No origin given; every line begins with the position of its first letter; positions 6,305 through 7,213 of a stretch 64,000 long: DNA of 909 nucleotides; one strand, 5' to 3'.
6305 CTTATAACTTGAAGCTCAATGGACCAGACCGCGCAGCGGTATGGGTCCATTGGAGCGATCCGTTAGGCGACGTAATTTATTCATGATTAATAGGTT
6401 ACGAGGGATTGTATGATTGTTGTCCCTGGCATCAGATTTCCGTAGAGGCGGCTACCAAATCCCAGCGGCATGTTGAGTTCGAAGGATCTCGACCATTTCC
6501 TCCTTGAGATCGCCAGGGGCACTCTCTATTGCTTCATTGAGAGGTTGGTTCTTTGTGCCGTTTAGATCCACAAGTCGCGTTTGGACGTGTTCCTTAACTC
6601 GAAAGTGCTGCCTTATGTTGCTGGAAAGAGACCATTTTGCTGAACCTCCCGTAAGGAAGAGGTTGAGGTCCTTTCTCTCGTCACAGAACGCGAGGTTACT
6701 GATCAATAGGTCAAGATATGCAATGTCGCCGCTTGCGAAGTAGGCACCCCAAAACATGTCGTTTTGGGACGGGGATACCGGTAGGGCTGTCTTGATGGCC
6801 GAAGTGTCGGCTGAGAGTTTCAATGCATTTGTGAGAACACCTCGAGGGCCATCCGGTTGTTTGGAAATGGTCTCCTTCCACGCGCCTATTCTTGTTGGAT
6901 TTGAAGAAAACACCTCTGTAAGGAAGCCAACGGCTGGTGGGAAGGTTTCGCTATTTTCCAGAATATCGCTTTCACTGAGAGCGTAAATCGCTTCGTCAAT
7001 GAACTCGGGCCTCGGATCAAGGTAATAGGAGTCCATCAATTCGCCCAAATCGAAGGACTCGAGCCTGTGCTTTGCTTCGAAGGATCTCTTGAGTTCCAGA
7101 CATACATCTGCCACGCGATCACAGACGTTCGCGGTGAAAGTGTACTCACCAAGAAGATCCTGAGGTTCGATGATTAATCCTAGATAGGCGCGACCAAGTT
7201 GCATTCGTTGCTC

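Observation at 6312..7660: Large cassette encoding a 385-aa secreted protein with no recognisable family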

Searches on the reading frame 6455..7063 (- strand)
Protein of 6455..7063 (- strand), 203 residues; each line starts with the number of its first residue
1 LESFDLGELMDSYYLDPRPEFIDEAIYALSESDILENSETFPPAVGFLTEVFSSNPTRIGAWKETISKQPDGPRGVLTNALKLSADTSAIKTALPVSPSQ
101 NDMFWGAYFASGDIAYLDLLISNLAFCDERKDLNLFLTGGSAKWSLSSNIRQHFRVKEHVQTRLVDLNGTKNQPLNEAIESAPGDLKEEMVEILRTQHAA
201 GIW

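Call 45: predict_structure(alignment_id=A3)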
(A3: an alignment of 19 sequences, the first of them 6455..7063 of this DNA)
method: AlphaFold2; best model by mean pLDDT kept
length: 203 residues; sequences in the alignment: 19
mean_pLDDT: 95.1   pTM: 0.90
mean pLDDT of the five models: 95.1, 94.8, 94.5, 94.4, 93.8
residues with pLDDT >= 90: 190; 70-90: 9; 50-70: 3; < 50: 1
segments of 3 or more residues with pLDDT < 50: none
pLDDT, mean of each block of 10 residues (from residue 1): 83 95 97 92 98 98 98 97 97 96 98 98 96 98 98 95 84 90 97 97 94
secondary structure, 60 per line:
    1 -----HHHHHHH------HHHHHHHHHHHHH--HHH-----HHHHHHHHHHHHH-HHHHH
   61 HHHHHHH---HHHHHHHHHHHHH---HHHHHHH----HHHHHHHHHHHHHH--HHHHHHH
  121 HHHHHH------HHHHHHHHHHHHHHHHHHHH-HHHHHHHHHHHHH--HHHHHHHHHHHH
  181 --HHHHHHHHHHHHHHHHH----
elements in order: H6-12 H19-31 H42-54 H56-67 H71-83 H87-93 H98-111 H114-126 H133-152 H154-166 H169-180 H183-199

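Call 47: fold_search(model_id=the predicted structure, library=pdb)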
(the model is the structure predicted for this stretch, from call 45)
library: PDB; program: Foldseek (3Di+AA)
matches with E <= 10: 353; with E <= 0.001: 0
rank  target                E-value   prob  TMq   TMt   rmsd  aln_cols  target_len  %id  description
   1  4nee_A                2.7e-01  0.38  0.23  0.15  14.1       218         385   16  crystal structure of AP-2 alpha/simga2 complex bound to HIV-1 Nef (released 2014-01-29)
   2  9cpb_1A               3.0e-01  0.41  0.26  0.14  14.5       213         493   14  Atomic model of bovine Fallopian tube cilia doublet microtubule (48-nm periodicity) (released 2024-10-30)
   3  2vso_E                3.5e-01  0.51  0.28  0.24  14.6       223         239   13  Crystal Structure of a Translation Initiation Complex (released 2008-06-24)
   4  5mfd_J                5.5e-01  0.30  0.27  0.19  13.5       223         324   13  Designed armadillo repeat protein YIIIM''6AII in complex with pD_(KR)5 (released 2017-07-19)
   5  4nee_B                6.8e-01  0.20  0.23  0.15  13.5       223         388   16  crystal structure of AP-2 alpha/simga2 complex bound to HIV-1 Nef (released 2014-01-29)
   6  8f7a_A                7.2e-01  0.21  0.26  0.11  13.6       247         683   13  Cryo-EM structure of Importin-9 bound to RanGTP (released 2023-07-26)
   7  2i2o_B                7.8e-01  0.35  0.30  0.29  11.3       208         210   15  Crystal Structure of an eIF4G-like Protein from Danio rerio (released 2006-08-29)
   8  4p6z_B                7.8e-01  0.25  0.26  0.12  13.5       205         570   16  Crystal structure of the human BST2 cytoplasmic domain and the HIV-1 Vpu cytoplasmic domain bound to the clathrin adap (released 2014-05-21)
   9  7rfy_A                8.2e-01  0.18  0.23  0.15  14.2       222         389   15  Importin alpha3 in complex with MERS ORF4B (released 2021-07-28)
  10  3c2g_B                8.6e-01  0.16  0.22  0.10  16.0       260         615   12  Crystal complex of SYS-1/POP-1 at 2.5A resolution (released 2008-05-20)
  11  5me3_A                8.6e-01  0.15  0.22  0.08  15.1       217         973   16  Structure of the Scc2 C-terminus (released 2017-01-11)
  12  6sa6                  9.0e-01  0.20  0.24  0.16  13.1       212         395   14  DARPin-Armadillo fusion A5 (released 2019-11-20)
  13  7sqc_L1               9.0e-01  0.16  0.24  0.14  13.5       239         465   13  Ciliary C1 central pair apparatus isolated from Chlamydomonas reinhardtii (released 2022-04-13)
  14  6owo_A                9.0e-01  0.16  0.22  0.11  13.9       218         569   17  CRYO-EM STRUCTURE OF PHOSPHORYLATED AP-2 CORE BOUND TO NECAP (released 2019-09-11)
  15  2p8q_A                9.0e-01  0.16  0.23  0.08  15.8       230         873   10  Crystal Structure of human Importin beta bound to the Snurportin1 IBB-domain (released 2008-01-22)
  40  7fhw_A                1.8e+00  0.23  0.34  0.26  10.1       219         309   10  Crystal structure of Multi-functional Polysaccharide lyase Smlt1473 from Stenotrophomonas maltophilia (strain K279a) i (released 2021-10-27)
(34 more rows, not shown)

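Call 58: search_solved_structures(query=A5, max_evalue=10)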
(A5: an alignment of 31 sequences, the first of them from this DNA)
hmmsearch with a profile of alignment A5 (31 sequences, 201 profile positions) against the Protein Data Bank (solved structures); distinct sequences matched with E-value up to 10: 2.
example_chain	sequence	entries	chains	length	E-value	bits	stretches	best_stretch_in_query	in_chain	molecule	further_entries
4mbr_A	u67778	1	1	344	0.51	13.3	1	18-112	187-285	Serine-rich repeat protein 2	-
5y81_A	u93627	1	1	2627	3.3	10.7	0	150-199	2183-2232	Transcription-associated protein 1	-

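Call 59: find_homologous_proteins(query=A5, max_evalue=0.00001)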
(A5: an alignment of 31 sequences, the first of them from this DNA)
Query A5 (31 sequences) (203 aa, profile of the alignment): 17 proteins with E <= 0.00001 among 3091 candidates.
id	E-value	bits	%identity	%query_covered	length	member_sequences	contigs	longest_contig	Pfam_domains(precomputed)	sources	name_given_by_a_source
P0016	8.5e-70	253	34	98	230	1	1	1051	-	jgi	jgi:hypothetical protein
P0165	1.2e-64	236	45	96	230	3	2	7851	-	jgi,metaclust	metaclust:\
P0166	2.0e-64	235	34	98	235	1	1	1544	-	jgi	jgi:hypothetical protein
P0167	2.5e-63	232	44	98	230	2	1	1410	-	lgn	-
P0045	1.5e-62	229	41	92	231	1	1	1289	-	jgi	-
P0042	1.3e-61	226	39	98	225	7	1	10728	-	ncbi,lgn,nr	ncbi:MAG: hypothetical protein KBA61_10640 [Spirochaetes bacterium]|nr:hypothetical protein [Spiroch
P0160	2.8e-58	215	28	95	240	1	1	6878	-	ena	-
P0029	2.8e-51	192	45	99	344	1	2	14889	-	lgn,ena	-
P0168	3.6e-49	185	32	98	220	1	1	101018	-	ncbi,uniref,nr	ncbi:hypothetical protein QWY86_00840 [Pedobacter aquatilis]|uniref:hypothetical protein n=1 Tax=Ped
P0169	4.5e-45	172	27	94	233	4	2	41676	-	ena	-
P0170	1.1e-28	118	28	95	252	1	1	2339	-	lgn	-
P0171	4.3e-20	90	24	95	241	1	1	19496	-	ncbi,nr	ncbi:MAG TPA: hypothetical protein VFW11_03585 [Cyclobacteriaceae bacterium]|nr:hypothetical protein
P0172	2.1e-19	88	29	70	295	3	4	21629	-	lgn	-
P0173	3.5e-18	84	23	88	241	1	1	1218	-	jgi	jgi:hypothetical protein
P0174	2.1e-17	82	24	83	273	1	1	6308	-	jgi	jgi:hypothetical protein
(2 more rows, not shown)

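Call 61: find_encoding_contigs(protein=P0168, flank=6000, max_places=1)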
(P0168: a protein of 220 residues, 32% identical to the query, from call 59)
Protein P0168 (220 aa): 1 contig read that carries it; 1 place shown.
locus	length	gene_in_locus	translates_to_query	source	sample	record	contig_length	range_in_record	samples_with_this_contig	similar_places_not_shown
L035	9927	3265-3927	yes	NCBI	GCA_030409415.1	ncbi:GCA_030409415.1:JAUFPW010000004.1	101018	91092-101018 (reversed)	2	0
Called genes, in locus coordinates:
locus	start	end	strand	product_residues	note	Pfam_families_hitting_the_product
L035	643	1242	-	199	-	PF01625:PMSR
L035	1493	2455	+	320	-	PF14226:DIOX_N, PF03171:2OG-FeII_Oxy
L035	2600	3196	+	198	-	PF00027:cNMP_binding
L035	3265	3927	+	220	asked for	-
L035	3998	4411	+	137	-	-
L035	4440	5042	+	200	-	-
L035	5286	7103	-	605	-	PF00144:Beta-lactamase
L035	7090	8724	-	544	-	PF07969:Amidohydro_3, PF01979:Amidohydro_1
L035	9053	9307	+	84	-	-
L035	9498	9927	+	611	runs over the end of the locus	PF02518:HATPase_c, PF13589:HATPase_c_3, PF01119:DNA_mis_repair, PF08676:MutL_C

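Call 62: find_encoding_contigs(protein=P0169, flank=6000, max_places=1)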
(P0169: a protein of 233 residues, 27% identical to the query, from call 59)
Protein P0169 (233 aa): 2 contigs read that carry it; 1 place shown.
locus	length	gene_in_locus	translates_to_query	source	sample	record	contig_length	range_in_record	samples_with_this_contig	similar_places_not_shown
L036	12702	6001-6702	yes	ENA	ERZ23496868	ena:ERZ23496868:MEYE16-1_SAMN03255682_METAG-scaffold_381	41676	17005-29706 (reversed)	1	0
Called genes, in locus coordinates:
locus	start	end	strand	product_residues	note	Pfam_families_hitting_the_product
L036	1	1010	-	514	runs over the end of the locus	PF01584:CheW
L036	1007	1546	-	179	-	PF03975:CheD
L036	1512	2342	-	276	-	PF08241:Methyltransf_11 (faint), PF03705:CheR_N, PF08242:Methyltransf_12 (faint), PF13649:Methyltransf_25 (faint), PF13489:Methyltransf_23 (faint), PF01739:CheR, PF13847:Methyltransf_31 (weak)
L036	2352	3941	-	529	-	PF00989:PAS, PF08448:PAS_4, PF13188:PAS_8 (weak), PF13426:PAS_9, PF08447:PAS_3, PF08448:PAS_4, PF13426:PAS_9, PF00015:MCPsignal, +2 more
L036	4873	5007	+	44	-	-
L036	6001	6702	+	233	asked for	-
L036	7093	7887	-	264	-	PF00106:adh_short, PF08659:KR, PF13561:adh_short_C2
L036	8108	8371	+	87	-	PF01638:HxlR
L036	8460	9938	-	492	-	PF00282:Pyridoxal_deC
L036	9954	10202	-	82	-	-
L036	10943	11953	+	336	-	PF02163:Peptidase_M50 (faint)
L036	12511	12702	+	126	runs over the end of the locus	PF03965:Penicillinase_R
